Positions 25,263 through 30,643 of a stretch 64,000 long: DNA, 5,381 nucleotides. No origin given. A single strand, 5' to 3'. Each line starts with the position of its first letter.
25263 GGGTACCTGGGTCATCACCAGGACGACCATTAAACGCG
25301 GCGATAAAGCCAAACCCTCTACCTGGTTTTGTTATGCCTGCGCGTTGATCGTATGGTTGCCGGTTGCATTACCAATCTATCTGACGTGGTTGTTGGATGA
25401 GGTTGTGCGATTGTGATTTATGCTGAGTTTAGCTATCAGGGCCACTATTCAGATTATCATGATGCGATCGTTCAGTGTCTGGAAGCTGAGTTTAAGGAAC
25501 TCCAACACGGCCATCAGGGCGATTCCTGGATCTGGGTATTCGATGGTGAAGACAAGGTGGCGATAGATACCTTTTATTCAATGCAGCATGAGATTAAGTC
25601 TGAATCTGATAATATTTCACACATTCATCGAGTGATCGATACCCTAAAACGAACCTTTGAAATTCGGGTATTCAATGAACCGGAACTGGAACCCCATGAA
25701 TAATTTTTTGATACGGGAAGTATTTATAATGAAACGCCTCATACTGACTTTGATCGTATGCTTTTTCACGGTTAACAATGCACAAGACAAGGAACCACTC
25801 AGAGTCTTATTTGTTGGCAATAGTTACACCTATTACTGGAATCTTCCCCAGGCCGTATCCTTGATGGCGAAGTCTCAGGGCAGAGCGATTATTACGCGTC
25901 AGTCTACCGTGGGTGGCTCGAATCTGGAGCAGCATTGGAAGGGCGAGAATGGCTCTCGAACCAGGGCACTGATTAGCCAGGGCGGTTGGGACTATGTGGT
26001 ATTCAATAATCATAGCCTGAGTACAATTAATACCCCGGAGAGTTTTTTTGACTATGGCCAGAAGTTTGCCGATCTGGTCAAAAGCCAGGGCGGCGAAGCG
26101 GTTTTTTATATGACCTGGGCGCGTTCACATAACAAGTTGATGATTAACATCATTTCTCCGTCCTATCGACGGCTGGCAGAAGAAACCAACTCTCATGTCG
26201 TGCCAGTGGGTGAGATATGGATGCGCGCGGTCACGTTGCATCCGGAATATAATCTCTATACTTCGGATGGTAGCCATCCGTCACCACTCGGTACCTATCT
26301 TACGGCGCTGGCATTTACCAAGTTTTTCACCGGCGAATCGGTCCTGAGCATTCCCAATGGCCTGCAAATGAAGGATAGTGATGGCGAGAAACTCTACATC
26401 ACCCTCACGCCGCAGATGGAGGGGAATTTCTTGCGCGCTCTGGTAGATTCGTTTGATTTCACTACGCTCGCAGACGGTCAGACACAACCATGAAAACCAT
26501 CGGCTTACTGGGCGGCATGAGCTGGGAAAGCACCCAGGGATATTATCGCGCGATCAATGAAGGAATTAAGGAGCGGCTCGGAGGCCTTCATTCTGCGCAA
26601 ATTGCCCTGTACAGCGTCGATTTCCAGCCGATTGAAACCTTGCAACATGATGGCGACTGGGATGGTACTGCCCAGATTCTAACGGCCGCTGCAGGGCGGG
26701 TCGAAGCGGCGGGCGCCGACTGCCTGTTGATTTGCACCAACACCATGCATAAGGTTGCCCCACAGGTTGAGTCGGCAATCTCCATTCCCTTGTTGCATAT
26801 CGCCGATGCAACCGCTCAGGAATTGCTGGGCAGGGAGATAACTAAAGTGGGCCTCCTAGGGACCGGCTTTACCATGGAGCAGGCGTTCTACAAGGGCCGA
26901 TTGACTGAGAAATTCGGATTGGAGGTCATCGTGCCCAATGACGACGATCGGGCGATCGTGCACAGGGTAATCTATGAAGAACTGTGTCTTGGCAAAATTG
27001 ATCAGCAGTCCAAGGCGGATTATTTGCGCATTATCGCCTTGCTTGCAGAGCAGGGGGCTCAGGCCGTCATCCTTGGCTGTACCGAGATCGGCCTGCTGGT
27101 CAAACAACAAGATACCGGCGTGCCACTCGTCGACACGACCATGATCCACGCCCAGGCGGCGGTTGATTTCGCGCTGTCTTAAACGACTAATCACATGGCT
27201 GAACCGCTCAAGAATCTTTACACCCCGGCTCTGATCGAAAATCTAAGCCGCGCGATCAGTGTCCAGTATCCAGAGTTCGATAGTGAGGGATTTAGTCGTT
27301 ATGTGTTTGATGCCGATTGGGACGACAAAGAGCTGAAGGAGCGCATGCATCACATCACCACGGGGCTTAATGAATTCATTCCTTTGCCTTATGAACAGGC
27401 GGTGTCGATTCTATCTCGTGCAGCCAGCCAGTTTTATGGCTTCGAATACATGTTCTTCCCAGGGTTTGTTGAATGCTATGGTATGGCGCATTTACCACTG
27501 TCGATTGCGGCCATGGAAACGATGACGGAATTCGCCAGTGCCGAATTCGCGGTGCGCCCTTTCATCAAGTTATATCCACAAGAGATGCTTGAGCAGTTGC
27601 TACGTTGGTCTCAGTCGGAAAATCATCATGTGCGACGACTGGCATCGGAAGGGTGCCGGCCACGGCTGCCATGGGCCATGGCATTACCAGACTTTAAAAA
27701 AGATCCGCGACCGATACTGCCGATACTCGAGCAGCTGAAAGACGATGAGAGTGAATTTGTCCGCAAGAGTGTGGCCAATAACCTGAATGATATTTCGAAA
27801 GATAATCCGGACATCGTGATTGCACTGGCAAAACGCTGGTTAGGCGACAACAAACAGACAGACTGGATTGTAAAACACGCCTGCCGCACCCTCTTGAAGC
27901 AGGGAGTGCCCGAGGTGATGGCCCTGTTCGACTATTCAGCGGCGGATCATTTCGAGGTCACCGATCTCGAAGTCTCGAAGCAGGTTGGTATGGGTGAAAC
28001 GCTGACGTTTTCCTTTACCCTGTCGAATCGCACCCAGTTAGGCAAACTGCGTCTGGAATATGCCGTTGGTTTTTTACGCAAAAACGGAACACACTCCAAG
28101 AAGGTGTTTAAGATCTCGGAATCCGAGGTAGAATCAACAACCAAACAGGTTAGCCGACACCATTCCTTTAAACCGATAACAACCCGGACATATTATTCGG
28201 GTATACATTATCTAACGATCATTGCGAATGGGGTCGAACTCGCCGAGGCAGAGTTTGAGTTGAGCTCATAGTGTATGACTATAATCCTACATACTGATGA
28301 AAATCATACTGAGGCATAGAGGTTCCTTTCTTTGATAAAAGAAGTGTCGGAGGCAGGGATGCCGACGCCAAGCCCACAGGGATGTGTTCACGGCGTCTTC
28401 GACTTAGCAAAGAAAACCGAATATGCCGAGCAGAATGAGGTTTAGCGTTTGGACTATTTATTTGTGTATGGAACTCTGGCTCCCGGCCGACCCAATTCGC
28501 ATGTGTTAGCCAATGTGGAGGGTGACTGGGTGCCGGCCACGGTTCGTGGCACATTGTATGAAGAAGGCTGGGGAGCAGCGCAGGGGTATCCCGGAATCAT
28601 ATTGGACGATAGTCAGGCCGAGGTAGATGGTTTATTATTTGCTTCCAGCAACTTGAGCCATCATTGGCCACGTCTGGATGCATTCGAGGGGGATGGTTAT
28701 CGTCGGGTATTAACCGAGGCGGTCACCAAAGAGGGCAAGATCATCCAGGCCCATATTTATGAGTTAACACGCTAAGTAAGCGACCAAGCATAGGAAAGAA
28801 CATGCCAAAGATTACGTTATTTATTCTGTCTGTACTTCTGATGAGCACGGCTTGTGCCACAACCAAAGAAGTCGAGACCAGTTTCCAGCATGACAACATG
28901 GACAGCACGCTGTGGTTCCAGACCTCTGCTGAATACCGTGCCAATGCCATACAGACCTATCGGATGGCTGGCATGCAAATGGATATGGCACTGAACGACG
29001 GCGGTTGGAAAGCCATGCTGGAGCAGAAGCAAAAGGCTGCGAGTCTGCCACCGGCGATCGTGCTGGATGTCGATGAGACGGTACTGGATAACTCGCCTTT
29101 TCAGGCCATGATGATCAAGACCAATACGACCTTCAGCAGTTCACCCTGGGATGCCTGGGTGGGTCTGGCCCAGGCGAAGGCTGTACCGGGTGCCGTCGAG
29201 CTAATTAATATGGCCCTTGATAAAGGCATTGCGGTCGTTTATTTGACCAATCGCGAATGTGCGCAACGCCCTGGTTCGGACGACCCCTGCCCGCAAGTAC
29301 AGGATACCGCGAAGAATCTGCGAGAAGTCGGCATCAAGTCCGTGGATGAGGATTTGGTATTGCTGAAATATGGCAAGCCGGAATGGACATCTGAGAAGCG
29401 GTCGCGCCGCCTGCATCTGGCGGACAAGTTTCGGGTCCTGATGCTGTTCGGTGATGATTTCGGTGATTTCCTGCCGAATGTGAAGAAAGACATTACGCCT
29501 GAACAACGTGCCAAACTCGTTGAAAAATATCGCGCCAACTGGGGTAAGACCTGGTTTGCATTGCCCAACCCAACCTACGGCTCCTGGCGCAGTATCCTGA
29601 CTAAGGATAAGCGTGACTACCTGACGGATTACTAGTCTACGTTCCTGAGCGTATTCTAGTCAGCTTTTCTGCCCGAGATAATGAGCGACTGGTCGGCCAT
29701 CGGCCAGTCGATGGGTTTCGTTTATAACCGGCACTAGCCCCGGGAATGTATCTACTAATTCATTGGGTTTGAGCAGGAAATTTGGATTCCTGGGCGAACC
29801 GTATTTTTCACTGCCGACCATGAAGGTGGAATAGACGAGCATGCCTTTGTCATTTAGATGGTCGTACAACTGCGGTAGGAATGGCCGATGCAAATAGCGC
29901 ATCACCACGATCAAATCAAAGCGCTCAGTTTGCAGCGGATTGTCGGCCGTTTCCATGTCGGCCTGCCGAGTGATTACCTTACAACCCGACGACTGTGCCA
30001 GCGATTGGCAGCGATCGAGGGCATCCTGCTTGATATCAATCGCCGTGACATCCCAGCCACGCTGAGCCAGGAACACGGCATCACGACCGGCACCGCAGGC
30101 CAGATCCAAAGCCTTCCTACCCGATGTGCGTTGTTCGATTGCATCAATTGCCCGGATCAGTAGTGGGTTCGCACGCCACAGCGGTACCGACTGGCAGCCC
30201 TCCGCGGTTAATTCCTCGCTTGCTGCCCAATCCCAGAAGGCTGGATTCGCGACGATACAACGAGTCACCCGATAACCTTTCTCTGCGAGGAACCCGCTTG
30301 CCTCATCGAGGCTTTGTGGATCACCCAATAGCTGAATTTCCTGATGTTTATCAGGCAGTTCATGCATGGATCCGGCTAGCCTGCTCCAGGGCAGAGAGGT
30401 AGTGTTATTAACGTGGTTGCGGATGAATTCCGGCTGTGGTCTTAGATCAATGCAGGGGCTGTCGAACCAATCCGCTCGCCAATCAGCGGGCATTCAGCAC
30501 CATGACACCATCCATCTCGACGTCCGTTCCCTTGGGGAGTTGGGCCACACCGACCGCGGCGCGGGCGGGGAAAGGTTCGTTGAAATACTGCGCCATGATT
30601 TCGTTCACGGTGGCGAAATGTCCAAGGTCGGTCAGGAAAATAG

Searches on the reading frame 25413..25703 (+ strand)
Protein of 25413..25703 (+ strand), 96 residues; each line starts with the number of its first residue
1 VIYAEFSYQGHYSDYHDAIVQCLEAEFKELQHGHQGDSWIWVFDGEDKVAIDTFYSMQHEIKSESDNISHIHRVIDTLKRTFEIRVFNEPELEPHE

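Call 3: search_protein_families(library=pfam, proteins=[window:25413-25703:+], max_evalue=0.01)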
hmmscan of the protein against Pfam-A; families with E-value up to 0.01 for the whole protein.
window:25413-25703:+ (96 aa): 0 families

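Call 4: search_protein_families(library=ncbifam, proteins=[window:25413-25703:+], max_evalue=0.01)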
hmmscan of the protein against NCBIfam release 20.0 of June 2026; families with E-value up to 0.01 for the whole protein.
window:25413-25703:+ (96 aa): 0 families

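Call 32: search_protein_families(library=pfam, proteins=[window:25413-25703:+], max_evalue=5)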
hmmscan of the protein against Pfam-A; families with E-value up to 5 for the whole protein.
window:25413-25703:+ (96 aa): 1 family
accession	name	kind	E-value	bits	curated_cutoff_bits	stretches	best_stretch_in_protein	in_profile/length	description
PF16475.10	DUF5052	-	0.17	11.9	29.4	1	23-82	82-139/199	Domain of unknown function (DUF5052)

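Call 38: search_protein_representatives(protein=window:25413-25703:+)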
Query: 96 residues. Proteins with E-value up to 0.001 (for the whole library): 85; up to 1e-10: 44; up to 1e-30: 0. The best 85 are listed.
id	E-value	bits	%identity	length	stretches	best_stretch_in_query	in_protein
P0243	1.7e-28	114.9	53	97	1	1-96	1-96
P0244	3.7e-27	110.6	50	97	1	1-96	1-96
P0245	2.0e-25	105.1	52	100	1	1-96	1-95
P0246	5.0e-25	103.8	54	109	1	1-96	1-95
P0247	1.4e-24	102.4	48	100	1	1-96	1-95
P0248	4.2e-22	94.4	56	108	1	1-96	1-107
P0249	4.4e-22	94.4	45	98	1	1-96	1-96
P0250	1.1e-21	93.1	47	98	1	1-96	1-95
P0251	1.1e-19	86.7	52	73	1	1-67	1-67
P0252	4.6e-19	84.7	49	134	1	2-90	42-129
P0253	1.4e-18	83.2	58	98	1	1-66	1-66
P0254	5.4e-18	81.3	43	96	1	1-96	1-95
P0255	6.8e-18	81.0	67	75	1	1-52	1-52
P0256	1.3e-17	80.1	42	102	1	1-96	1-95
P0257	1.7e-17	79.7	44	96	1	1-96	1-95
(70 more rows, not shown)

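Call 56: find_related_loci(query=A3, collection=metagenome_contigs, flank=4000)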
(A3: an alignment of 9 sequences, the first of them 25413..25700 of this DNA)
Query A3 (96 aa) in metagenome_contigs; peptide patterns used: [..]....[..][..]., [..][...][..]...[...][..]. (x = any residue, [..] = any of these).
217 stretches matched a pattern; 82 encode a relative of the query (tblastn E <= 1e-3); the best 80 are kept; 80 distinct loci.
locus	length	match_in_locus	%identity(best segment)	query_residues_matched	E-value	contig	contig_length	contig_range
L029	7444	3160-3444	57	1-96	1e-35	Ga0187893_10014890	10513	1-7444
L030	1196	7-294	54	1-96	1e-34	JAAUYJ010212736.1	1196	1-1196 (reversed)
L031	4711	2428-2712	55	1-96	5e-33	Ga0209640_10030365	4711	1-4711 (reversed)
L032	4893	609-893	53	1-96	2e-32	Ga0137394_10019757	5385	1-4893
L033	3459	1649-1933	54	1-96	3e-32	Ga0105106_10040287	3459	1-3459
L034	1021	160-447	53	1-96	4e-33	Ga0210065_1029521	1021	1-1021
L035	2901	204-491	49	1-96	1e-31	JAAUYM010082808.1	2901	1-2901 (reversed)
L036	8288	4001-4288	47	1-96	8e-31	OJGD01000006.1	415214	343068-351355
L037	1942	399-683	50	1-96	3e-31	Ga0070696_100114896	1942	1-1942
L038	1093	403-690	51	1-96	2e-31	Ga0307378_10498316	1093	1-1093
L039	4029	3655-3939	51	1-96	8e-31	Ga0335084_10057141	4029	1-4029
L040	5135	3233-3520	48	1-96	3e-30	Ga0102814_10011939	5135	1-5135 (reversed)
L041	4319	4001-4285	49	1-96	2e-30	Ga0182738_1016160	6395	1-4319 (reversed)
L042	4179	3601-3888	51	1-96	5e-30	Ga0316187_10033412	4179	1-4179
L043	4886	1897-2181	50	1-96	9e-30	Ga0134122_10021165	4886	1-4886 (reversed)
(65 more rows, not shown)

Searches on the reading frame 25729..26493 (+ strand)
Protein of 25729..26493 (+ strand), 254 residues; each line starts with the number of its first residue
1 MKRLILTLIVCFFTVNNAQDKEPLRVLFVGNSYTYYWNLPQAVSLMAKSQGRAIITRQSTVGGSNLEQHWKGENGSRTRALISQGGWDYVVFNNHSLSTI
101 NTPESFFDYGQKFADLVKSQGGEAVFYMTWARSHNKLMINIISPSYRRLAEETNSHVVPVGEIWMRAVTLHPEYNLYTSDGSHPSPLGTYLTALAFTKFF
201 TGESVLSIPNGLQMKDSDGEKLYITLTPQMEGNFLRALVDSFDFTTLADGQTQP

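Call 3: search_protein_families(library=pfam, proteins=[window:25729-26493:+], max_evalue=0.01)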
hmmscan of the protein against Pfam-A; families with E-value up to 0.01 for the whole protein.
window:25729-26493:+ (254 aa): 1 family
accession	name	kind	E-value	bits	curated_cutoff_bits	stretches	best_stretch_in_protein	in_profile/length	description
PF16227.11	DUF4886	-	6.8e-10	38.8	26.7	1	80-207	76-219/242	Domain of unknown function (DUF4886)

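Call 4: search_protein_families(library=ncbifam, proteins=[window:25729-26493:+], max_evalue=0.01)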
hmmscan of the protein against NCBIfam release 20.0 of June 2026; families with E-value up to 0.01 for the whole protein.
window:25729-26493:+ (254 aa): 0 families

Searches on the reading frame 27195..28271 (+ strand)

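Call 71: search_protein_families(library=pfam, proteins=[window:27195-28271:+], max_evalue=0.00001)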
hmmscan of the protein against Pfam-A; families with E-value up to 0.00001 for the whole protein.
window:27195-28271:+ (358 aa): 2 families
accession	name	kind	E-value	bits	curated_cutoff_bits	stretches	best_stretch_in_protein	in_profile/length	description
PF08713.17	DNA_alkylation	-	8.1e-10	39.2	21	1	114-231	105-211/213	DNA alkylation repair enzyme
PF02985.28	HEAT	-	7.6e-06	26.1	23.5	0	174-202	1-29/31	HEAT repeat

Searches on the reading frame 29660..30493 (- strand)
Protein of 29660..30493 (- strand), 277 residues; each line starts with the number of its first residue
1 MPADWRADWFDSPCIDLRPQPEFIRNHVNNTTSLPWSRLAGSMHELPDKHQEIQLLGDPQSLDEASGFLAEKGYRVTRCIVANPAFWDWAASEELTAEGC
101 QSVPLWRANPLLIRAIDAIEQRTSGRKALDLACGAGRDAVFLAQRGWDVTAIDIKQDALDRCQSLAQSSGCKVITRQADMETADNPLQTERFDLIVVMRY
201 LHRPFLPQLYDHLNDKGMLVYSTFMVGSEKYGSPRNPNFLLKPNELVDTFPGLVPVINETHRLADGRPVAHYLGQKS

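Call 71: search_protein_families(library=pfam, proteins=[window:29660-30493:-], max_evalue=0.00001)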
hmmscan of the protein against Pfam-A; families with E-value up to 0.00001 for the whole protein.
window:29660-30493:- (277 aa): 7 families
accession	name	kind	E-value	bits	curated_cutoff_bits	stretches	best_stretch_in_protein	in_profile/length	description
PF13649.12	Methyltransf_25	-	1.8e-14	54.6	27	1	129-213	2-93/97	Methyltransferase domain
PF13847.12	Methyltransf_31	-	4.5e-12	46.3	27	1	124-204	3-87/145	Methyltransferase domain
PF08241.18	Methyltransf_11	-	1.5e-10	42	21.2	1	129-202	1-71/95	Methyltransferase domain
PF03848.20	TehB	-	3.7e-10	40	20.4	1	123-215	29-122/193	Tellurite resistance protein TehB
PF08242.18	Methyltransf_12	-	8.8e-09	36.4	30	1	129-219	1-98/98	Methyltransferase domain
PF13489.12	Methyltransf_23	-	1.8e-06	28.2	27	1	115-225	12-120/164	Methyltransferase domain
PF05724.17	TPMT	-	6.8e-06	26.3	26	1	107-164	21-77/218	Thiopurine S-methyltransferase (TPMT)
